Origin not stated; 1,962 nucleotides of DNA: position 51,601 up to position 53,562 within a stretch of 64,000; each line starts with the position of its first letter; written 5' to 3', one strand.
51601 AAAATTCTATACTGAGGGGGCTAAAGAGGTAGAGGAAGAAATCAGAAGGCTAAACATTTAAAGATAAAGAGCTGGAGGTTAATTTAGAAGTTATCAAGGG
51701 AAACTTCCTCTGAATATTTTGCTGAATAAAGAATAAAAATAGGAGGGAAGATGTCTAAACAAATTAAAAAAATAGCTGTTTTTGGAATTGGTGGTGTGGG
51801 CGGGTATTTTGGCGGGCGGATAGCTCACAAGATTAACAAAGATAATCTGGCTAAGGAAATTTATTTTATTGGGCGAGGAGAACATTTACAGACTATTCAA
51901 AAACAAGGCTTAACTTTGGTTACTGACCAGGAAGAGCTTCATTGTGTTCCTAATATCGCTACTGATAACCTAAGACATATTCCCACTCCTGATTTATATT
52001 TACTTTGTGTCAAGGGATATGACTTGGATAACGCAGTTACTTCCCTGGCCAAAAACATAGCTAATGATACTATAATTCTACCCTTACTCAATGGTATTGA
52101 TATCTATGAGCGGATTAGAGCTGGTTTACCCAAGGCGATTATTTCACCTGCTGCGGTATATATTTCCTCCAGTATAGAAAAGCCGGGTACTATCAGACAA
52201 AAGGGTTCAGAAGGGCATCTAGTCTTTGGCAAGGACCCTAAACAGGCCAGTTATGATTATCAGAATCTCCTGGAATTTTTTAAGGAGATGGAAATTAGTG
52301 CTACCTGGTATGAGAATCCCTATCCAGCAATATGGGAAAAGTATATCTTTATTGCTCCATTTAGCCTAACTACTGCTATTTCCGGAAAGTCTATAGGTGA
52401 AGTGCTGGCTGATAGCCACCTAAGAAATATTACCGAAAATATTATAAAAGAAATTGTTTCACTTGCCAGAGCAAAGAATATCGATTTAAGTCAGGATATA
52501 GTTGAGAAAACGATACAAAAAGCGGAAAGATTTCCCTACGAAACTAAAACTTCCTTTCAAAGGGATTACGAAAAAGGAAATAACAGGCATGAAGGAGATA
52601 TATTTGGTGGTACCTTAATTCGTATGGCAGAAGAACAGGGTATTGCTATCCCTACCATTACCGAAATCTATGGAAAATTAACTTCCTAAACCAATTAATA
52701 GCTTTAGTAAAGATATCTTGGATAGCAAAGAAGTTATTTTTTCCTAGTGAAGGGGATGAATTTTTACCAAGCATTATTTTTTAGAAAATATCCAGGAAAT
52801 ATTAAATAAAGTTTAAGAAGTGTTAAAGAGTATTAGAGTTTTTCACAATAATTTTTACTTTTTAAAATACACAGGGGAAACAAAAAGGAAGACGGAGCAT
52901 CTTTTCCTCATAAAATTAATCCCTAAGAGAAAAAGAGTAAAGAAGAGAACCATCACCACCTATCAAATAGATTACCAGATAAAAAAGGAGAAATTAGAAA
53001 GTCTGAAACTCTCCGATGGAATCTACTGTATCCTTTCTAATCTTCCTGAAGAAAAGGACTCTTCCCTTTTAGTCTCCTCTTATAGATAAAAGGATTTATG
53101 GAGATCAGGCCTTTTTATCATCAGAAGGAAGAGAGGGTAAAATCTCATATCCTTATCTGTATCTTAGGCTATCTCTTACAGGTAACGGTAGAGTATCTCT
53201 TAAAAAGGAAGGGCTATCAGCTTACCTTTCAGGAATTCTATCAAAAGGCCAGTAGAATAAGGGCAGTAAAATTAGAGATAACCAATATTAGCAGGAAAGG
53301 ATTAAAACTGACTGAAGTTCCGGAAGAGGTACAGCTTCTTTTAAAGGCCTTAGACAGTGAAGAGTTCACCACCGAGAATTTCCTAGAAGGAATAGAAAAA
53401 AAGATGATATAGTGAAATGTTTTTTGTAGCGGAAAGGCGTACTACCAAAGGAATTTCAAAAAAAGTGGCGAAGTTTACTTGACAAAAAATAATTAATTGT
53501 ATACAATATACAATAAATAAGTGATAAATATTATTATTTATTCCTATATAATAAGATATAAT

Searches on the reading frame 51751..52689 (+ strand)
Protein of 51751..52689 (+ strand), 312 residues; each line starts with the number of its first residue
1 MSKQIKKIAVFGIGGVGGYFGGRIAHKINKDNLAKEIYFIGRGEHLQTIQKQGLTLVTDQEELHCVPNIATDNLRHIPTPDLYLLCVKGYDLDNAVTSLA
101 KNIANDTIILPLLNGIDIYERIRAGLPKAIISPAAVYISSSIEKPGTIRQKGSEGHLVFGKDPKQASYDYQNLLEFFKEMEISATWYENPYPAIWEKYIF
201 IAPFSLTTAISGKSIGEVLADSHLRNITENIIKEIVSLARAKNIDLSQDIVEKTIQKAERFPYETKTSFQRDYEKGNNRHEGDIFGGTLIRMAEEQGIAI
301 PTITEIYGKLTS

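Call 56: list_cluster_members(proteins=[window:51751-52689:+, window:45440-45886:-, window:47200-48078:+, window:55639-56652:+])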
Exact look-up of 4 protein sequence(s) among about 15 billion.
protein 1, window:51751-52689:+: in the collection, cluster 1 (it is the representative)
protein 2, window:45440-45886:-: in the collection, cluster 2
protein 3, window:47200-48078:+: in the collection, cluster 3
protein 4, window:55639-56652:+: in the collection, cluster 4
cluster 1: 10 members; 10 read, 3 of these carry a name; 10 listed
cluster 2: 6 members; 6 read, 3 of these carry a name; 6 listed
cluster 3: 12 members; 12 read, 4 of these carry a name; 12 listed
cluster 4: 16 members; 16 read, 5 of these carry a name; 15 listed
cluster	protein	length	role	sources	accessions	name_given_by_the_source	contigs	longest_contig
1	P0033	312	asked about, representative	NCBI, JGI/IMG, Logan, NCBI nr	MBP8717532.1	MAG: 2-dehydropantoate 2-reductase [Candidatus Atribacteria bacterium] | 2-dehydropantoate 2-reductase [Candidatus Atribacteria bacterium]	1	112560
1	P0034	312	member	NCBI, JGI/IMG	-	2-dehydropantoate 2-reductase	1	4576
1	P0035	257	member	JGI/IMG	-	2-dehydropantoate 2-reductase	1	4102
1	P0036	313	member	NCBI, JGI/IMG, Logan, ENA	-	-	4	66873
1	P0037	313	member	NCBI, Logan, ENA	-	-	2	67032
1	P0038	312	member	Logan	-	-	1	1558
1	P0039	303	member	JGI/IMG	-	-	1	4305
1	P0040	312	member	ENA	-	-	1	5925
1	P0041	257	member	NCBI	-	-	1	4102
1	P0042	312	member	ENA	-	-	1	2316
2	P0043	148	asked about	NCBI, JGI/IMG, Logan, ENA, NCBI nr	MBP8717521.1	MAG: HEPN domain-containing protein [Candidatus Atribacteria bacterium] | uncharacterized protein (UPF0332 family) | HEPN domain-containing protein [Candidatus Atribacteria bacterium]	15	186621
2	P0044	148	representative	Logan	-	-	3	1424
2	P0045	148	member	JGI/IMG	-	uncharacterized protein (UPF0332 family)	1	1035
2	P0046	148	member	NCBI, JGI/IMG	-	uncharacterized protein (UPF0332 family)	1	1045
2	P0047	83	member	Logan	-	-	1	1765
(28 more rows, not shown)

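Call 62: find_homologous_proteins(query=window:51751-52689:+, max_evalue=1e-40)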
Query window:51751-52689:+ (312 aa): 2567 proteins with E <= 1e-40 among 4035 candidates; the best 120 are listed.
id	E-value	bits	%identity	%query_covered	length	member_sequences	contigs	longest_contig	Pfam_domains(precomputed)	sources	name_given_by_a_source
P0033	3.4e-205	698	100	100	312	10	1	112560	PF02558.23,PF08546.18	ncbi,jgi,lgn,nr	ncbi:MAG: 2-dehydropantoate 2-reductase [Candidatus Atribacteria bacterium]|nr:2-dehydropantoate 2-r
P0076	2.0e-201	685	98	100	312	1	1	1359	PF02558.23,PF08546.18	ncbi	-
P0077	3.9e-193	658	93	100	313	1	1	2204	PF02558.23,PF08546.18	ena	-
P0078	1.7e-185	633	90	100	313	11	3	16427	PF02558.23,PF08546.18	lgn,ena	-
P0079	9.0e-162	555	77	100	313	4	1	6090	PF02558.23,PF08546.18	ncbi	-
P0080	5.5e-157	539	73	100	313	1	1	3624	PF02558.23,PF08546.18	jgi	-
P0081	6.3e-157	539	73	100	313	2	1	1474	PF02558.23,PF08546.18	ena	-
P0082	2.0e-156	538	73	100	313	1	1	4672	PF02558.23,PF08546.18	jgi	-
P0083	4.1e-156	537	72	100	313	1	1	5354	PF02558.23,PF08546.18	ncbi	-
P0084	9.7e-156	535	72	93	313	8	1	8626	PF02558.23,PF08546.18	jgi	-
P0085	2.7e-155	534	72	100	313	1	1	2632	PF02558.23,PF08546.18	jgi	-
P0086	2.7e-155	534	72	100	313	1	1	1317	PF02558.23,PF08546.18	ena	-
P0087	2.8e-155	534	73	100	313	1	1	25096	PF02558.23,PF08546.18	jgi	-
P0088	7.2e-155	533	73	100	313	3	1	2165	PF02558.23,PF08546.18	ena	-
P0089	1.2e-154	532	72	100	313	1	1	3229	PF02558.23,PF08546.18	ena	-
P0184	2.5e-149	514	71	100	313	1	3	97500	PF02558.23,PF08546.18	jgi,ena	-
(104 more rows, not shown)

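Call 63: find_encoding_contigs(protein=P0078, flank=10000, max_places=3)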
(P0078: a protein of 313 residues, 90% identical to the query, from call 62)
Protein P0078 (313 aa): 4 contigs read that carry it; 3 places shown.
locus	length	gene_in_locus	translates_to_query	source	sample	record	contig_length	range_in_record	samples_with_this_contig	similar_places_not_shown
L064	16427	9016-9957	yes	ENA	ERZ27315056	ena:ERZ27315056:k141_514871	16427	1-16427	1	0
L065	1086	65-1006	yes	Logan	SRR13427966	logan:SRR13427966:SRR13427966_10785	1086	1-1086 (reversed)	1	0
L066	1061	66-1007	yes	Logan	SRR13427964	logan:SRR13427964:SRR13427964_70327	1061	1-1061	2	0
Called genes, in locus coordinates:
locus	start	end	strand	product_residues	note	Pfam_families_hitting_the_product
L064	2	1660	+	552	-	?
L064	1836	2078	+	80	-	PF15919:HicB_lk_antitox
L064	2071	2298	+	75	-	PF07927:HicA_toxin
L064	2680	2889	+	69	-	-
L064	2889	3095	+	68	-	PF15919:HicB_lk_antitox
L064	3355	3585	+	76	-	PF15919:HicB_lk_antitox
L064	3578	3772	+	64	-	PF07927:HicA_toxin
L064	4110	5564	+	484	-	PF00989:PAS, PF13426:PAS_9, PF00989:PAS, PF13188:PAS_8, PF08448:PAS_4 (weak), PF13426:PAS_9, PF13487:HD_5, PF01966:HD, +1 more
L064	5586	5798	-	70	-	-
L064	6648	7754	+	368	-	PF13784:Fic_N, PF02661:Fic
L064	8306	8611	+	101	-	PF02915:Rubrerythrin (weak)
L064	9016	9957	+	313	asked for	PF02558:ApbA, PF08546:ApbA_C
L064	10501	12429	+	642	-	PF00009:GTP_EFTU, PF01926:MMR_HSR1 (weak), PF03144:GTP_EFTU_D2, PF09107:WHD_3rd_SelB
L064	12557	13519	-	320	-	PF01545:Cation_efflux, PF16916:ZT_dimer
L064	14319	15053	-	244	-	PF04055:Radical_SAM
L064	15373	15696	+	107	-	-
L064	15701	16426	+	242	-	?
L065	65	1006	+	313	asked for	PF02558:ApbA, PF08546:ApbA_C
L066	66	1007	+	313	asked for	PF02558:ApbA, PF08546:ApbA_C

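Call 64: find_encoding_contigs(protein=P0184, flank=10000, max_places=2)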
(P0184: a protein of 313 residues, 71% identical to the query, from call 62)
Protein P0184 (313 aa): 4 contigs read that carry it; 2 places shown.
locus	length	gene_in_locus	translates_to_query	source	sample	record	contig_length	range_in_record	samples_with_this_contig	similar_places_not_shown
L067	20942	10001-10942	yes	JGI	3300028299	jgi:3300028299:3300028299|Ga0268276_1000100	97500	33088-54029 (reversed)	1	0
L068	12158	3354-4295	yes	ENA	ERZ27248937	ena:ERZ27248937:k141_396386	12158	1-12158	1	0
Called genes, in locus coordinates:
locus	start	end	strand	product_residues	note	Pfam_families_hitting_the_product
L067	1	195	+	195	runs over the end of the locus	PF01553:Acyltransferase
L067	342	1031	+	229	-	PF01177:Asp_Glu_race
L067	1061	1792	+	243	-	-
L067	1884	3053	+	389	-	-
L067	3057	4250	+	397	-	PF13439:Glyco_transf_4, PF13579:Glyco_trans_4_4, PF13477:Glyco_trans_4_2 (weak), PF20706:GT4-conflict, PF00534:Glycos_transf_1, PF13692:Glyco_trans_1_4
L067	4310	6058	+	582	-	PF00027:cNMP_binding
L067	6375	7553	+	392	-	PF13784:Fic_N, PF02661:Fic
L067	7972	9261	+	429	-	PF01555:N6_N4_Mtase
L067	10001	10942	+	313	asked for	PF02558:ApbA, PF08546:ApbA_C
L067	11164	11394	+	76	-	PF09719:C_GCAxxG_C_C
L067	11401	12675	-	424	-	PF00037:Fer4 (weak), PF12797:Fer4_2 (weak), PF12837:Fer4_6 (weak), PF12838:Fer4_7, PF13187:Fer4_9, PF13237:Fer4_10, PF14697:Fer4_21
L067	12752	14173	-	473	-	PF01554:MatE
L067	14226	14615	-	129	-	PF22746:SHOCT-like_DUF2089-C (weak)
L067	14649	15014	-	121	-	PF22747:Zn_ribbon_DUF2089, PF09862:DUF2089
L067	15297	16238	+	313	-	PF00892:EamA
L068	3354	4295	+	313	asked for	PF02558:ApbA, PF08546:ApbA_C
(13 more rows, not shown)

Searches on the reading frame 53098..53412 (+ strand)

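Call 30: search_protein_families(library=pfam, proteins=[window:53098-53412:+], max_evalue=10)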
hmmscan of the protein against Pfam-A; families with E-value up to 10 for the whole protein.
window:53098-53412:+ (104 aa): 1 family
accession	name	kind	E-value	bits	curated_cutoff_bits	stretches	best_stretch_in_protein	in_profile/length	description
PF14991.11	MLANA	-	0.0063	17.2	27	1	7-50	19-63/117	Protein melan-A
